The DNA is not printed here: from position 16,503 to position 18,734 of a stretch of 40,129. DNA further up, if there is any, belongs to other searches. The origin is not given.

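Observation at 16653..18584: Non-canonical eukaryotic-like kinase fused to a second degenerate kinase-like domain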

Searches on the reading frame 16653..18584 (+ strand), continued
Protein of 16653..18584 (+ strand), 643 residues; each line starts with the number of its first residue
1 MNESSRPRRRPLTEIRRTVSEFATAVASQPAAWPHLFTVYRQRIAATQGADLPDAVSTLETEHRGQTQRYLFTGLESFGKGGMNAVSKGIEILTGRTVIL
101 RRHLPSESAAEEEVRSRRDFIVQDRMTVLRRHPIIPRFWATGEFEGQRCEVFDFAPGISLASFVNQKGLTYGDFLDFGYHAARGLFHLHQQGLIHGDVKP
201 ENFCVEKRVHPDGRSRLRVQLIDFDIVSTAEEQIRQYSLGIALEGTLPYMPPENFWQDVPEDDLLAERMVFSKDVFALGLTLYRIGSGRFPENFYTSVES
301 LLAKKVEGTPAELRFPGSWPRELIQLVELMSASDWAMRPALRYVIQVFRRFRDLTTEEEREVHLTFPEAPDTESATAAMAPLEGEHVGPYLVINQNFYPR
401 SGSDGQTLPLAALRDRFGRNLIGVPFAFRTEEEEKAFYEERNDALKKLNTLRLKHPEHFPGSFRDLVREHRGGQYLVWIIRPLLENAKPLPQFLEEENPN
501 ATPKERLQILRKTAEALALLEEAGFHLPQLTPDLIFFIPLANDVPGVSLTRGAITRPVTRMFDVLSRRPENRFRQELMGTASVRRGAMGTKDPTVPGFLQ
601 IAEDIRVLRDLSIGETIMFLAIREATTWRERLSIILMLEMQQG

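Call 23: find_encoding_contigs(protein=window:16653-18584:+, flank=10000, max_places=4)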
Protein window:16653-18584:+ (643 aa): 6 contigs read that carry it; 4 places shown.
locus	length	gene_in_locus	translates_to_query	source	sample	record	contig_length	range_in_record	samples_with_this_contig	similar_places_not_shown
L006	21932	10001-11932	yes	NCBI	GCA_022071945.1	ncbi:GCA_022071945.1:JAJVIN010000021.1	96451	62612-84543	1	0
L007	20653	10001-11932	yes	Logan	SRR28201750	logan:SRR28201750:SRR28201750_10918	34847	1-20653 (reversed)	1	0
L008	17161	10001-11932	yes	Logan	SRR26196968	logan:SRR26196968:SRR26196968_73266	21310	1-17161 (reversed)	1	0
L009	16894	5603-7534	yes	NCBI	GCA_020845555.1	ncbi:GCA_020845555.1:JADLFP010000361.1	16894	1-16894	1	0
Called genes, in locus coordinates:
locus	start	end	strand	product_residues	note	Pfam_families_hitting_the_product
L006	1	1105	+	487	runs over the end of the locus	PF00206:Lyase_1, PF10397:ADSL_C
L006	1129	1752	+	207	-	PF03330:DPBB_1, PF05036:SPOR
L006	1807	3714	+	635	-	PF01343:Peptidase_S49, PF25145:NfeD1b_N (faint), PF01343:Peptidase_S49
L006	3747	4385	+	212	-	PF05685:Uma2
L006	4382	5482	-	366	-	PF01820:Dala_Dala_lig_N, PF02222:ATP-grasp (weak), PF07478:Dala_Dala_lig_C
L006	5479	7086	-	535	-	PF00389:2-Hacid_dh, PF02826:2-Hacid_dh_C, PF19304:PGDH_inter, PF01842:ACT (weak)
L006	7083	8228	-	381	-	PF00266:Aminotran_5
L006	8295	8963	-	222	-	PF00702:Hydrolase, PF12710:HAD, PF13419:HAD_2, PF13242:Hydrolase_like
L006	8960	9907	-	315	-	PF08240:ADH_N, PF00107:ADH_zinc_N, PF13602:ADH_zinc_N_2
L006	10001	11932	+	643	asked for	PF00069:Pkinase, PF07714:PK_Tyr_Ser-Thr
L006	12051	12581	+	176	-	PF00989:PAS, PF13188:PAS_8 (faint), PF08448:PAS_4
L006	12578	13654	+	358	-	-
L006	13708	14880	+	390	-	PF01048:PNP_UDP_1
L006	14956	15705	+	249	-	PF00300:His_Phos_1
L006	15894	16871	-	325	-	PF01012:ETF, PF00766:ETF_alpha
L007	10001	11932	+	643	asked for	PF00069:Pkinase, PF07714:PK_Tyr_Ser-Thr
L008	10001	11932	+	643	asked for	PF00069:Pkinase, PF07714:PK_Tyr_Ser-Thr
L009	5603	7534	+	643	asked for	PF00069:Pkinase, PF07714:PK_Tyr_Ser-Thr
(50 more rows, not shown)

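Call 25: find_encoding_contigs(protein=P0074, flank=6000, max_places=1)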
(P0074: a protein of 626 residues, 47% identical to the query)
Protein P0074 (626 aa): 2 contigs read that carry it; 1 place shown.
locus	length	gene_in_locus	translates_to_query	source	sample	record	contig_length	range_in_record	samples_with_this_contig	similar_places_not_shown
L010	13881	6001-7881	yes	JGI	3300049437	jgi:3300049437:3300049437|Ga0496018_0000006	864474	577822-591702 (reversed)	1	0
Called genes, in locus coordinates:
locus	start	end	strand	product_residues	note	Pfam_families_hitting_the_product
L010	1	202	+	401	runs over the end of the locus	PF03916:NrfD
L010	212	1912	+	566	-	PF27537:HoxH, PF00374:NiFeSe_Hases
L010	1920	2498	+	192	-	PF01750:HycI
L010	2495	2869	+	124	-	-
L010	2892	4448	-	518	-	PF01073:3Beta_HSD, PF01370:Epimerase, PF04321:RmlD_sub_bind, PF13460:NAD_binding_10, PF16363:GDP_Man_Dehyd, PF07993:NAD_binding_4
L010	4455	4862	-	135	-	PF00355:Rieske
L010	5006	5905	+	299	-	PF24814:WD40_Prp19, PF25173:Beta-prop_WDR3_1st, PF25174:Beta-prop_THOC3, PF25175:Beta-prop_WDR5, PF23381:Beta-prop_IFT122_1st, PF24817:WD40_WDHD1_1st, PF00400:WD40, PF25174:Beta-prop_THOC3, +27 more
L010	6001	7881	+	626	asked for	PF00069:Pkinase, PF07714:PK_Tyr_Ser-Thr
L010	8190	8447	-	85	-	PF14407:Frankia_peptide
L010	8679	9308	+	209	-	-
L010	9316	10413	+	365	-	PF05222:AlaDh_PNT_N, PF01262:AlaDh_PNT_C, PF01488:Shikimate_DH (faint)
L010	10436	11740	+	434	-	PF02550:AcetylCoA_hydro, PF13336:AcetylCoA_hyd_C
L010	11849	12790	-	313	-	PF13688:Reprolysin_5 (weak), PF05572:Peptidase_M43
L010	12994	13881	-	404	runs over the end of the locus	PF13439:Glyco_transf_4, PF13579:Glyco_trans_4_4, PF00534:Glycos_transf_1, PF13692:Glyco_trans_1_4, PF13524:Glyco_trans_1_2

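Call 26: find_encoding_contigs(protein=P0086, flank=6000, max_places=1)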
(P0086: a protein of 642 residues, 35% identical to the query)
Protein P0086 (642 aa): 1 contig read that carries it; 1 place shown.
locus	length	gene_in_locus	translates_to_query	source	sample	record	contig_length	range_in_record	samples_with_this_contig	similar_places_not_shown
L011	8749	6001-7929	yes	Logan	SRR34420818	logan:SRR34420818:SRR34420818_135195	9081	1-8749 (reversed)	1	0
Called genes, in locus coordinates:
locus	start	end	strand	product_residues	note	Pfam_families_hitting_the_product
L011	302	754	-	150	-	-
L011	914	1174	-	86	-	-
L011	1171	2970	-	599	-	PF18981:InlK_D3 (faint), PF22352:K319L-like_PKD (faint), PF00801:PKD, PF18911:PKD_4, PF00801:PKD (weak), PF18911:PKD_4, PF00801:PKD, PF18911:PKD_4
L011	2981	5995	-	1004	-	PF01510:Amidase_2, PF08486:SpoIID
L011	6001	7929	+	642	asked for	PF07714:PK_Tyr_Ser-Thr (weak), PF00069:Pkinase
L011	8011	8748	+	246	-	?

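Call 27: find_encoding_contigs(protein=P0008, flank=6000, max_places=1)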
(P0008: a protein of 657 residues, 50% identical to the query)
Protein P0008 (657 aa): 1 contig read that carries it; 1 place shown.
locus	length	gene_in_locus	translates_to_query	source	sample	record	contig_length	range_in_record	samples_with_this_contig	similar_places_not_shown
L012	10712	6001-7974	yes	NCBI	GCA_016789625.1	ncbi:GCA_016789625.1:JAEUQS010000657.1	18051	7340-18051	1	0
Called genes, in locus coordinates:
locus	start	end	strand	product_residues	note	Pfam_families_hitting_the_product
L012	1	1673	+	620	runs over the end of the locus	PF02310:B12-binding (faint), PF04055:Radical_SAM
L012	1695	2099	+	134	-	-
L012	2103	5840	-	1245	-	PF00069:Pkinase, PF07714:PK_Tyr_Ser-Thr, PF13181:TPR_8 (faint), PF00515:TPR_1 (faint), PF07719:TPR_2 (faint), PF13414:TPR_11 (faint), PF17874:TPR_MalT, PF13424:TPR_12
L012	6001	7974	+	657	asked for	PF00069:Pkinase, PF07714:PK_Tyr_Ser-Thr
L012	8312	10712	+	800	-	?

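Call 29: predict_structure(alignment_id=A1)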
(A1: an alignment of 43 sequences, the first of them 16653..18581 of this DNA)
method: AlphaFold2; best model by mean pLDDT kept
length: 643 residues; sequences in the alignment: 43
mean_pLDDT: 85.0   pTM: 0.76
mean pLDDT of the five models: 85.0, 84.9, 83.4, 82.4, 81.4
residues with pLDDT >= 90: 313; 70-90: 254; 50-70: 49; < 50: 27
segments of 3 or more residues with pLDDT < 50: 1-6, 542-559
pLDDT, mean of each block of 10 residues (from residue 1): 50 82 93 90 69 88 89 86 83 91 85 80 84 91 90 92 91 97 97 94 93 89 90 80 78 84 93 97 92 81 86 89 96 96 98 92 79 50 80 89 79 83 92 93 85 74 83 91 86 92 91 92 89 87 42 42 68 83 74 91 93 93 92 93 75
secondary structure, 60 per line:
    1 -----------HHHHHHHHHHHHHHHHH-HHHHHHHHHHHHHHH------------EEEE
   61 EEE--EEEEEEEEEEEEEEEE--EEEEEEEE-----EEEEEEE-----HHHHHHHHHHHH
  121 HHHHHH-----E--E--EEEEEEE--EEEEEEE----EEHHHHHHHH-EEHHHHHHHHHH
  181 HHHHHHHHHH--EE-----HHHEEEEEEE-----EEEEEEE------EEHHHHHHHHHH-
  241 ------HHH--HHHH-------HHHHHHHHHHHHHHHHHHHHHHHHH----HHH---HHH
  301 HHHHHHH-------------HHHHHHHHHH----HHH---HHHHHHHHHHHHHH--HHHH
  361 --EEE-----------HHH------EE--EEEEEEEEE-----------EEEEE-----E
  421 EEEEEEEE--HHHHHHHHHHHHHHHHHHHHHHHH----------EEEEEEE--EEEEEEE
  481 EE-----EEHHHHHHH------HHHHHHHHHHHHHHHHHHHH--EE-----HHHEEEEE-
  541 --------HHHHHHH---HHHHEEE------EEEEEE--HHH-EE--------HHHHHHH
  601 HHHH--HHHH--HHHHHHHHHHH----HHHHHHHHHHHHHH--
elements in order: H12-28 H30-44 E57-63 E66-81 E84-91 E97-103 H109-126 E138-144 E147-153 H160-167 H171-190 E203-209 E215-221 H230-239 H252-255 H263-287 H298-307 H321-330 H341-354 H357-360 E363-365 E390-398 E410-414 E420-428 H431-454 E465-471 E474-482 H490-496 H503-522 E535-539 H549-555 H559-562 E563-565 E572-577 H594-604 H607-610 H613-623 H628-641

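Call 32: search_protein_families(library=padloc, proteins=[window:16653-18584:+], max_evalue=0.01)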
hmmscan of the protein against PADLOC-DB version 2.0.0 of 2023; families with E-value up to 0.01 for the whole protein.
window:16653-18584:+ (643 aa): 30 families (the best 25 are shown)
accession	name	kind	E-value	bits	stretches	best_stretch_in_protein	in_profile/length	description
PDLC04138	mad6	-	3.7e-30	103.4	1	71-363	52-325/659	mads_6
PDLC04042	PD-T4-6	-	4.6e-24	83.6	1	67-329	8-249/292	-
PDLC04053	PD-T4-6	-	6.4e-23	79.7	1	75-361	14-278/311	-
PDLC04054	PD-T4-6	-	3.6e-21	74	1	75-340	15-261/347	-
PDLC01088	C3a189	-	8.8e-21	72.1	1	78-383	5-262/840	kinase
PDLC04039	PD-T4-6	-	4.9e-15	53.5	1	77-334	21-257/458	-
PDLC04043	PD-T4-6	-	1e-14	52.5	1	76-307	21-231/452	-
PDLC03920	MkoA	-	2.6e-14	50.5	1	69-367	9-297/1112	-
PDLC04057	PD-T4-6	-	4.7e-14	50.2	1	75-293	13-211/443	-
PDLC04047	PD-T4-6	-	6.6e-14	49.7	1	72-311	12-231/327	-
PDLC04041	PD-T4-6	-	1.3e-13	49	1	76-291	34-233/443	-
PDLC04050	PD-T4-6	-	1.5e-13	48.5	1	75-358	68-333/480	-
PDLC04045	PD-T4-6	-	1.3e-10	38.8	1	94-296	58-250/350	-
PDLC04044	PD-T4-6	-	1.7e-10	38.6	1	126-299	91-246/372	-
PDLC04060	PD-T4-6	-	4e-10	37.2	1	75-298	13-215/486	-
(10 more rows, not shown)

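Call 33: fold_search(model_id=the predicted structure, library=pdb)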
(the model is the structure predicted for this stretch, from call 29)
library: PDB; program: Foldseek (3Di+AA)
matches with E <= 10: 2000; with E <= 0.001: 2000
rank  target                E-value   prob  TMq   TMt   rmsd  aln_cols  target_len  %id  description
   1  4oli                  3.7e-13  1.00  0.34  0.40  19.3       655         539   13  The pseudokinase/kinase protein from JAK-family member TYK2 (released 2014-05-28)
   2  8wdk_W                3.3e-12  1.00  0.34  0.73   4.7       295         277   20  The complex structure of Cul2-VCB-Protac-Wee1 (released 2024-09-18)
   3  7f3g_B                7.4e-12  1.00  0.30  0.67   5.1       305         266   20  Crystal structure of DCLK1 kinase domain in complex with ruxolitinib (released 2021-08-18)
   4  9d0q_B                1.0e-11  1.00  0.34  0.73   4.1       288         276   19  Crystal structure of human Wee1 kinase domain in complex with inhibitor (released 2025-09-10)
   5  7b55_B                1.1e-11  1.00  0.36  0.71   4.0       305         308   21  Crystal structure of CaMKII-actinin complex bound to MES (released 2022-06-22)
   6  7cmb                  1.1e-11  1.00  0.35  0.73   4.4       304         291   17  Crystal Structure of PAK4 in complex with inhibitor 41 (released 2021-07-28)
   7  9blh_B                1.1e-11  1.00  0.34  0.70   5.5       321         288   20  Crystal structure of calcium/calmodulin-dependent protein kinase type II subunit delta complexed with ribociclib (released 2025-05-07)
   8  5vd5                  1.3e-11  1.00  0.33  0.77   3.6       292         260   19  CRYSTAL STRUCTURE OF HUMAN WEE1 KINASE DOMAIN IN COMPLEX WITH RAC-IV-050, a MK1775 analougue (released 2018-04-04)
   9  5xva                  1.6e-11  1.00  0.35  0.71   4.5       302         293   18  Crystal Structure of PAK4 in complex with inhibitor CZH216 (released 2018-02-07)
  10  2vz6_B                1.6e-11  1.00  0.36  0.73   4.3       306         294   20  Structure of human calcium calmodulin dependent protein kinase type II alpha (CAMK2A) in complex with Indirubin E804 (released 2008-08-26)
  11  7cga_A                1.9e-11  1.00  0.32  0.55  11.2       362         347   16  Crystal structure of human unphosphorylated p38gamma (released 2021-06-30)
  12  5u6y_A                2.0e-11  1.00  0.37  0.50  13.1       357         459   20  Pseudo-atomic model of the CaMKIIa holoenzyme. (released 2017-06-21)
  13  4app                  2.1e-11  1.00  0.36  0.74   4.4       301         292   17  Crystal Structure of the Human p21-Activated Kinase 4 in Complex with (S)-N-(5-(3-benzyl-1-methylpiperazine-4-carbonyl)- (released 2012-06-06)
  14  7uis_A                2.2e-11  1.00  0.33  0.76   3.8       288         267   21  Cocrystal structure of human CaMKII-alpha (CAMK2A)kinase domain and GluN2B(S1303D) (released 2022-04-06)
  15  6c9g_A                2.2e-11  1.00  0.33  0.52  17.6       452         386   14  AMP-activated protein kinase bound to pharmacological activator R739 (released 2018-11-28)
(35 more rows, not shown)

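Call 40: find_related_loci(query=A1, collection=genome_contigs, flank=5000)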
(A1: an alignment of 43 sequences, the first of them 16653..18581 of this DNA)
Query A1 (643 aa) in genome_contigs; peptide patterns used: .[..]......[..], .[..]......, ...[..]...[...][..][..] (x = any residue, [..] = any of these).
600 stretches matched a pattern (row limit reached: there are more); 449 encode a relative of the query (tblastn E <= 1e-3); the best 80 are kept; 79 distinct loci.
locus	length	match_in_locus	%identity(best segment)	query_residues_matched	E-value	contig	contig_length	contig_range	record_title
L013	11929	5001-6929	100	1-643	0e+0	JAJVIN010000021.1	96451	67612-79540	MAG: Thermoanaerobaculia bacterium isolate Bin_89R c_000000001010, whole genome shotgun sequence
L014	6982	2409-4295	50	16-643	0e+0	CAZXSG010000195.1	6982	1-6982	MAG TPA_asm: uncultured Holophagales bacterium isolate SRP302447_co1_771 genome assembly, contig: NODE_29483_length_6982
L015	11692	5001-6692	51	75-641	2e-168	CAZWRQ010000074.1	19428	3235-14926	MAG TPA_asm: uncultured Holophagales bacterium isolate binchicken_co269_231 genome assembly, contig: NODE_2541_length_19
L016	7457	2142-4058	47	4-641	9e-167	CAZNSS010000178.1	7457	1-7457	MAG TPA_asm: uncultured Holophagales bacterium isolate binchicken_co197_117 genome assembly, contig: NODE_19542_length_7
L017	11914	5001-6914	48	4-641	5e-166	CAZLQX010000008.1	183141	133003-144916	MAG TPA_asm: uncultured Holophagales bacterium isolate binchicken_co22_26 genome assembly, contig: NODE_48_length_183141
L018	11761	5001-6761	48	53-641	1e-161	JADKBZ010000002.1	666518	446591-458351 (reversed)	MAG: Holophagales bacterium isolate OdNE_18-Q3-R46-58_BATAC.193 tig00001478-10-6643170, whole genome shotgun sequence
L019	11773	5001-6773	49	53-641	6e-160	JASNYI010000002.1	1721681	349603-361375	MAG: Thermoanaerobaculia bacterium isolate ACID-3 HKU-EGSB-ACID-3_2, whole genome shotgun sequence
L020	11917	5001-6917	47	7-641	3e-155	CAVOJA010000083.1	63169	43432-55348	MAG: uncultured Holophagales bacterium isolate MFD10097.bin.2.1 genome assembly, contig: contig_2103, whole genome shotg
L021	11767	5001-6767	48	53-643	2e-160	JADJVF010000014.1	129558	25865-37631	MAG: Holophagales bacterium isolate Hjor_18-Q3-R7-51_BAT3C.239 tig00006077-10-1289930, whole genome shotgun sequence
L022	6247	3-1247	45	228-643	5e-98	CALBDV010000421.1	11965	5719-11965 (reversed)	MAG TPA_asm: uncultured Holophagales bacterium isolate SRR5576002_bin.111_CONCOCT_v1.1_MAG genome assembly, contig: ERZ7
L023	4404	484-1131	33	110-341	9e-23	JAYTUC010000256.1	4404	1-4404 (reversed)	MAG: Fimbriiglobus sp. isolate GFS_5483 GFS_5483_255, whole genome shotgun sequence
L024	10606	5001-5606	32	72-294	2e-19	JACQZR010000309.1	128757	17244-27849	MAG: Acidobacteria bacterium isolate NC_groundwater_1572_Pr3_B-0.1um_61_18 SR-2_scaffold_141_4023960, whole genome shotg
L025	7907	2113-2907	28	78-366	2e-18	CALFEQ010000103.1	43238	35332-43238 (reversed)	MAG TPA_asm: uncultured Myxococcales bacterium isolate SRR5251193_bin.130_CONCOCT_v1.1_MAG genome assembly, contig: ERZ7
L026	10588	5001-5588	32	78-291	2e-18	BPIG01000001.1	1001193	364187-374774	MAG: Tepidiforma sp. KatS3mg064 DNA, contig_7550, whole genome shotgun sequence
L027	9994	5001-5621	30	75-305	2e-18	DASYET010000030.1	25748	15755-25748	MAG TPA_asm: Bryobacteraceae bacterium isolate SMAG_U4994 k141_4133448, whole genome shotgun sequence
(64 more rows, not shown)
